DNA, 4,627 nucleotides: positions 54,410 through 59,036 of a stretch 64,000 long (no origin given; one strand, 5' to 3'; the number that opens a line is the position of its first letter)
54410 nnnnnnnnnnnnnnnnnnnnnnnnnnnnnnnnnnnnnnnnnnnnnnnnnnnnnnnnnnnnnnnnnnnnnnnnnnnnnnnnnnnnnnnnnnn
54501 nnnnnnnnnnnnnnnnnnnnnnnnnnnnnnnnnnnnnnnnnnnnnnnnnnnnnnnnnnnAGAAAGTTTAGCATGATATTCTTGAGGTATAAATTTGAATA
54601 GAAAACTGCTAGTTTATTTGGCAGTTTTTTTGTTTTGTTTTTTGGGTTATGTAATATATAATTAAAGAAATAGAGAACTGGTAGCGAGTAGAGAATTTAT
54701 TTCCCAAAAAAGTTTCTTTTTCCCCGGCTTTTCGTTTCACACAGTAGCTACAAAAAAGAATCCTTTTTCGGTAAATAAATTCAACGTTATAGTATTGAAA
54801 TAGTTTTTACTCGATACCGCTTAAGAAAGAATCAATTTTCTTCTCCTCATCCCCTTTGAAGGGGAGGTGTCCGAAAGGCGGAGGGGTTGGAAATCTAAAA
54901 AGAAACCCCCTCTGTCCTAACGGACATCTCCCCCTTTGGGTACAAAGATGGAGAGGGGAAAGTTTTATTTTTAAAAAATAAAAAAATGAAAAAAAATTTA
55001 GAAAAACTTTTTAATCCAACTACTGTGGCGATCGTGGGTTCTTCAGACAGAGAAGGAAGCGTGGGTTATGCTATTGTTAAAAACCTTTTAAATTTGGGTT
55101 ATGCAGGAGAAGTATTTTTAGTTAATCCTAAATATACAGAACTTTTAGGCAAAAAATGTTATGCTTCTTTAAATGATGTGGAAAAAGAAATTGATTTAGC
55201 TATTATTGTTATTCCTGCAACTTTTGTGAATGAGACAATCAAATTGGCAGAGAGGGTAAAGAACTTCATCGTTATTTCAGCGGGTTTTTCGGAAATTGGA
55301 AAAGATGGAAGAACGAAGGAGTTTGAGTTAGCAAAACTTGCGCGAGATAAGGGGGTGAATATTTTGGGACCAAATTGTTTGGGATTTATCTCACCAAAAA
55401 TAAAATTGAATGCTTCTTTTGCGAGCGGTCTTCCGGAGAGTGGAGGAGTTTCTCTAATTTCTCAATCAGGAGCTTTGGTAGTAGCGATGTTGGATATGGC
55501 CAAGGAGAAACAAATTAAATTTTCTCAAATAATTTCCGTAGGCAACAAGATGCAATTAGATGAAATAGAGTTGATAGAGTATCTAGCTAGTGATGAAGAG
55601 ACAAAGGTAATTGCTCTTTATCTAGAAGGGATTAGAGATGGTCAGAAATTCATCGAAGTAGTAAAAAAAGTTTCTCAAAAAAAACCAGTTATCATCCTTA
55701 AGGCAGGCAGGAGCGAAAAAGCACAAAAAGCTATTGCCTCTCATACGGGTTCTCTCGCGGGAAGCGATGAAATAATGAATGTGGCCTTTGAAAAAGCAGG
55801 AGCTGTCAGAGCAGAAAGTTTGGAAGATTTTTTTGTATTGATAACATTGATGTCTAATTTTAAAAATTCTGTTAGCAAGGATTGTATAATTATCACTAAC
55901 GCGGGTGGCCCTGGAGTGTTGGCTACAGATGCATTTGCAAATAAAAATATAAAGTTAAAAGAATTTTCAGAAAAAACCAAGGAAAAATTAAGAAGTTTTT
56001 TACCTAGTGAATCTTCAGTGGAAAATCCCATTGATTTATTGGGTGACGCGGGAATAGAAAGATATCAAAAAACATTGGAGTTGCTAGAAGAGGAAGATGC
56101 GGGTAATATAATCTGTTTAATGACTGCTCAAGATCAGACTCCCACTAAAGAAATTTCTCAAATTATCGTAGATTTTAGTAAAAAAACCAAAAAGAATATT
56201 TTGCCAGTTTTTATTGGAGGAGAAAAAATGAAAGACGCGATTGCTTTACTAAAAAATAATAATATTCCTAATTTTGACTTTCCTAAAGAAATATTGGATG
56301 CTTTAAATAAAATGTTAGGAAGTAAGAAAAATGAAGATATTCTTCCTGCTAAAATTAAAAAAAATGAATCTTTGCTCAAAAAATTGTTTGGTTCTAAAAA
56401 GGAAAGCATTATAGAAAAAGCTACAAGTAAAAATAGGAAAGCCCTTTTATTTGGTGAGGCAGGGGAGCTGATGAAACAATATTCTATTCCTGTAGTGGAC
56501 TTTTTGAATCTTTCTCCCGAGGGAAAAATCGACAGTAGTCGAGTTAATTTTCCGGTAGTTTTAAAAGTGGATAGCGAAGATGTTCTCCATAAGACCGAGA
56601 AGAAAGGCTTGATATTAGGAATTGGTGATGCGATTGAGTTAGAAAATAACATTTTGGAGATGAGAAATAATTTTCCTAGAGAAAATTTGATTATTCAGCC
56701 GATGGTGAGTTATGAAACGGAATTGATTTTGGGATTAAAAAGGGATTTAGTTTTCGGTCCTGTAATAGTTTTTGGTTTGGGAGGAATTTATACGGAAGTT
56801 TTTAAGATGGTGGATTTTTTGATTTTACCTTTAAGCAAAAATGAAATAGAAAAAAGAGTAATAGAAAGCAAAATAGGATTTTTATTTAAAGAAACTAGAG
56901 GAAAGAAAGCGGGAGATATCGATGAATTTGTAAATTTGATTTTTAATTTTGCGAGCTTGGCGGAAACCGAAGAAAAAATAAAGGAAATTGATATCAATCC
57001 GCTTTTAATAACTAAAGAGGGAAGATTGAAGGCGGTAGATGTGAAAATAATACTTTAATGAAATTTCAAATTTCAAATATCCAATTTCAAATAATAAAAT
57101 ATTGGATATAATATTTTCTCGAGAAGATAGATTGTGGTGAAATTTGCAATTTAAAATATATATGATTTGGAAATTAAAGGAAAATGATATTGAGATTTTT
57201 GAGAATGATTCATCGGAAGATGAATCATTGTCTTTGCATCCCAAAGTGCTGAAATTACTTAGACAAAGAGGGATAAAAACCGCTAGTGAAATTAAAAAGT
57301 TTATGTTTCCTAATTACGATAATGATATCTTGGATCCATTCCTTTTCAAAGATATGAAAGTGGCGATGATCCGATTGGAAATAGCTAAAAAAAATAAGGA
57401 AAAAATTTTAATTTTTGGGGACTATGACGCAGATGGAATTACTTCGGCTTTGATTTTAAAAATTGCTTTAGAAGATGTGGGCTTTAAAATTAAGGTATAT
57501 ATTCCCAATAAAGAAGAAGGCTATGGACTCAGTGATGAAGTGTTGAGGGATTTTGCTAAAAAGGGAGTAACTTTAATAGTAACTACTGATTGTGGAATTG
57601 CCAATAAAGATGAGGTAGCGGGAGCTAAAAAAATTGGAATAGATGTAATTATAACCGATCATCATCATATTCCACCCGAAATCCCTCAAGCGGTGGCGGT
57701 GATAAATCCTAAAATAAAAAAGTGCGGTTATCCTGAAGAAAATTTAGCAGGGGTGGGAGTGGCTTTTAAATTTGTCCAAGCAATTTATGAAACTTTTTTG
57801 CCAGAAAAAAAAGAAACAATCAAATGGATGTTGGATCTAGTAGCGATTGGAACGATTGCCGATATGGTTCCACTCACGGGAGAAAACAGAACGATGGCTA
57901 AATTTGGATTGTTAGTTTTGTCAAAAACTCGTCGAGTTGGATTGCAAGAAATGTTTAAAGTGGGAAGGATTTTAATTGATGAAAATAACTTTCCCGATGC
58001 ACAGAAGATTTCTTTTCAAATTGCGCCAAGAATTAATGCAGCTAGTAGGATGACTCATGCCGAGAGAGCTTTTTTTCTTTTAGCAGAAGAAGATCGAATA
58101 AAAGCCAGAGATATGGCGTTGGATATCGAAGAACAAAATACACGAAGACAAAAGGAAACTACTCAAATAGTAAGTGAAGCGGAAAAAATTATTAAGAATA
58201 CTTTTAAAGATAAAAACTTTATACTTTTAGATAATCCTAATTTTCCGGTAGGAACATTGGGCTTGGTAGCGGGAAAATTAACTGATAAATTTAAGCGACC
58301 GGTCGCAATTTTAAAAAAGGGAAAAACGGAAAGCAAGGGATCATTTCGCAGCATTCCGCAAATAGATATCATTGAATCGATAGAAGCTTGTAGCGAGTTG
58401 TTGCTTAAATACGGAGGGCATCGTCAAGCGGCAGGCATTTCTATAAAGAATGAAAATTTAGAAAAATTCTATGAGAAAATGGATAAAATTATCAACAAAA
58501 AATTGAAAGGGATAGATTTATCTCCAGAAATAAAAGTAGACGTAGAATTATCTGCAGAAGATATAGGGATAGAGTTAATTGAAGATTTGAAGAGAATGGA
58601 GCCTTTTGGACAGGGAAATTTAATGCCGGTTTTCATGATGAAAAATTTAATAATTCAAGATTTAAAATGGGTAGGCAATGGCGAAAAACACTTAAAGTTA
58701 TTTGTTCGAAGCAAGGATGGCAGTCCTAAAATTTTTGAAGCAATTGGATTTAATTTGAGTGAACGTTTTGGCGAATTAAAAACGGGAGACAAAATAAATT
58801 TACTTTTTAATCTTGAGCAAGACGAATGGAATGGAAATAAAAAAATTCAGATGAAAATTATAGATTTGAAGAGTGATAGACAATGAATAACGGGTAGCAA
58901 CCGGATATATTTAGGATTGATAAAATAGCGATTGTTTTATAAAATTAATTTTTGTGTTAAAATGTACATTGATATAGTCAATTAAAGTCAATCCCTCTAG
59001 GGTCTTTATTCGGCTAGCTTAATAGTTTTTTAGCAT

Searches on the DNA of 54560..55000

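Call 48: search_rna_families(source=window, start=54560, end=55000, threshold=evalue, max_evalue=1)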
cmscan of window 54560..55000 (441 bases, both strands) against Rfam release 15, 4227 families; matches with E-value up to 1: 13.
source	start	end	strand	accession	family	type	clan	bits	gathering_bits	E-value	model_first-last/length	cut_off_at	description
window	54898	54996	-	RF02846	Ref84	Gene; antisense;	-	29.4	52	0.082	18-87/87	no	Enterococcus sRNA 84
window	54818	54996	+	RF00487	IRES_Cx43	Cis-reg; IRES;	-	26.7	70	0.00023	1-204/204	no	Connexin-43 internal ribosome entry site (IRES)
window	54859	54934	-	RF03778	mir-483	Gene; miRNA;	-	25.4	60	0.016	1-75/75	no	mir-483 microRNA precursor family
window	54693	54782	-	RF04239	mir-4679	Gene; miRNA;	-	24.4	88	0.023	1-75/75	no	mir-4679 microRNA precursor family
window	54692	55000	+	RF01578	RUF1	Gene; sRNA;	-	23.2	70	0.026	1-264/264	no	Plasmodium RNA of unkown function RUF1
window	54693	54782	+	RF04239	mir-4679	Gene; miRNA;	-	22.7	88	0.064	1-75/75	no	mir-4679 microRNA precursor family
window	54693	54782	-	RF03933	MIR6445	Gene; miRNA;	-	22.5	100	0.044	9-109/117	no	MIR6445 microRNA precursor family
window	54858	54937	+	RF03964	mir-H1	Gene; miRNA;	-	20.8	97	0.6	1-85/85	no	mir-H1 microRNA precursor family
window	54851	54941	-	RF03458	mir-766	Gene; miRNA;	-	20.1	110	0.061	1-108/108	no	mir-766 microRNA precursor family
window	54860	54936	+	RF03327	mir-1266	Gene; miRNA;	-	20.1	70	0.32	1-82/82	no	mir-1266 microRNA precursor family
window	54859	54936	-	RF03964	mir-H1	Gene; miRNA;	-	19.8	97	0.98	1-85/85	no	mir-H1 microRNA precursor family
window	54850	54942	-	RF03831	mir-627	Gene; miRNA;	-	18.7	86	0.24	1-87/87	no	mir-627 microRNA precursor family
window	54796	55000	-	RF01578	RUF1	Gene; sRNA;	-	17.5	70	0.53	68-264/264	5'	Plasmodium RNA of unkown function RUF1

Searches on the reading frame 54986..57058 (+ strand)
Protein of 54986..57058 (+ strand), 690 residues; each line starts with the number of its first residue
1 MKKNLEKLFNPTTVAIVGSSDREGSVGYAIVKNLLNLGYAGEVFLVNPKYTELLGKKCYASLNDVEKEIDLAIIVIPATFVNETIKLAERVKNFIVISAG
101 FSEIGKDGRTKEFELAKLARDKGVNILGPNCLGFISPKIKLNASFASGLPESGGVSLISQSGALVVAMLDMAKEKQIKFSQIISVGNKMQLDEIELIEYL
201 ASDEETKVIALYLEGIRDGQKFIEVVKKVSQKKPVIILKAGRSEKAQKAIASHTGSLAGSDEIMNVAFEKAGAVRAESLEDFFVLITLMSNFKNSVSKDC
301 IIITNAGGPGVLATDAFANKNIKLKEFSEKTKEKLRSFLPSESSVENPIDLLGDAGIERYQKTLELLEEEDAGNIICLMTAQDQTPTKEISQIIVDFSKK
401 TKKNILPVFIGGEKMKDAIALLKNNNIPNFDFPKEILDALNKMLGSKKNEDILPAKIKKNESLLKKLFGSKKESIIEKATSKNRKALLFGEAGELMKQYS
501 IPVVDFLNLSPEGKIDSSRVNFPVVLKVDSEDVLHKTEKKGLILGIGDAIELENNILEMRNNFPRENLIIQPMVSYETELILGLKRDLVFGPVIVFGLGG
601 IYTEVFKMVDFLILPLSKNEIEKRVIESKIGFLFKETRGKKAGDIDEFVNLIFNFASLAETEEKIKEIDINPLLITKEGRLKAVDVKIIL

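Call 13: search_protein_families(library=pfam, proteins=[window:54986-57058:+])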
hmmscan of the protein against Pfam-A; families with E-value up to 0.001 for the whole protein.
window:54986-57058:+ (690 aa): 5 families
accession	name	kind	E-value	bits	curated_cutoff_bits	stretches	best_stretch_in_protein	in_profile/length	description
PF13607.11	Succ_CoA_lig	-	2.1e-52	177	27.4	1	153-287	2-136/138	Succinyl-CoA ligase like flavodoxin domain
PF13549.11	ATP-grasp_5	-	5.5e-46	157.1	27.6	1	479-690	2-221/221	ATP-grasp domain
PF13380.12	CoA_binding_2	-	1.9e-21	77.1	22.8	1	13-135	2-114/116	CoA binding domain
PF02629.25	CoA_binding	-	1.8e-10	41.9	22.3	1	10-99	2-96/97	CoA binding domain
PF19045.5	Ligase_CoA_2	-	4.8e-08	33.6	23.7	1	301-432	2-139/162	Ligase-CoA domain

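Call 81: find_encoding_contigs(protein=window:54986-57058:+, flank=3000, max_places=4)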
Protein window:54986-57058:+ (690 aa): 1 contig read that carries it; 1 place shown.
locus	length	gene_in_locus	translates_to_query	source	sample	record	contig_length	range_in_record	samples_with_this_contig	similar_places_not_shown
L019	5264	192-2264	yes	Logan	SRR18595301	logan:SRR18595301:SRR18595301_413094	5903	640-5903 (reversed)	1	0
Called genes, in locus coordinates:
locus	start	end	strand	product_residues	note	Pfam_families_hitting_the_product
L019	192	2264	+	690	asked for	PF02629:CoA_binding, PF13380:CoA_binding_2, PF13607:Succ_CoA_lig, PF19045:Ligase_CoA_2, PF13549:ATP-grasp_5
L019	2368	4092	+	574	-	PF01368:DHH, PF02272:DHHA1, PF17768:RecJ_OB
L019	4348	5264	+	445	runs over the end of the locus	-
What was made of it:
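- That end was not fetched (call 81).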

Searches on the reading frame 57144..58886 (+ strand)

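Call 13: search_protein_families(library=pfam, proteins=[window:57144-58886:+])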
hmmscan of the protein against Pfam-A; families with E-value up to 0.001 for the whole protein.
window:57144-58886:+ (580 aa): 3 families
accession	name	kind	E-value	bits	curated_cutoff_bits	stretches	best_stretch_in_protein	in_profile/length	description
PF17768.7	RecJ_OB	-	3.8e-31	107.8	27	1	465-574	1-107/107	RecJ OB domain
PF01368.27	DHH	-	5.2e-28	98.3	28.1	1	87-237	1-125/125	DHH family, N-terminal domain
PF02272.25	DHHA1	-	2.4e-11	44.4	25.9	1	364-451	10-101/102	DHHA1 domain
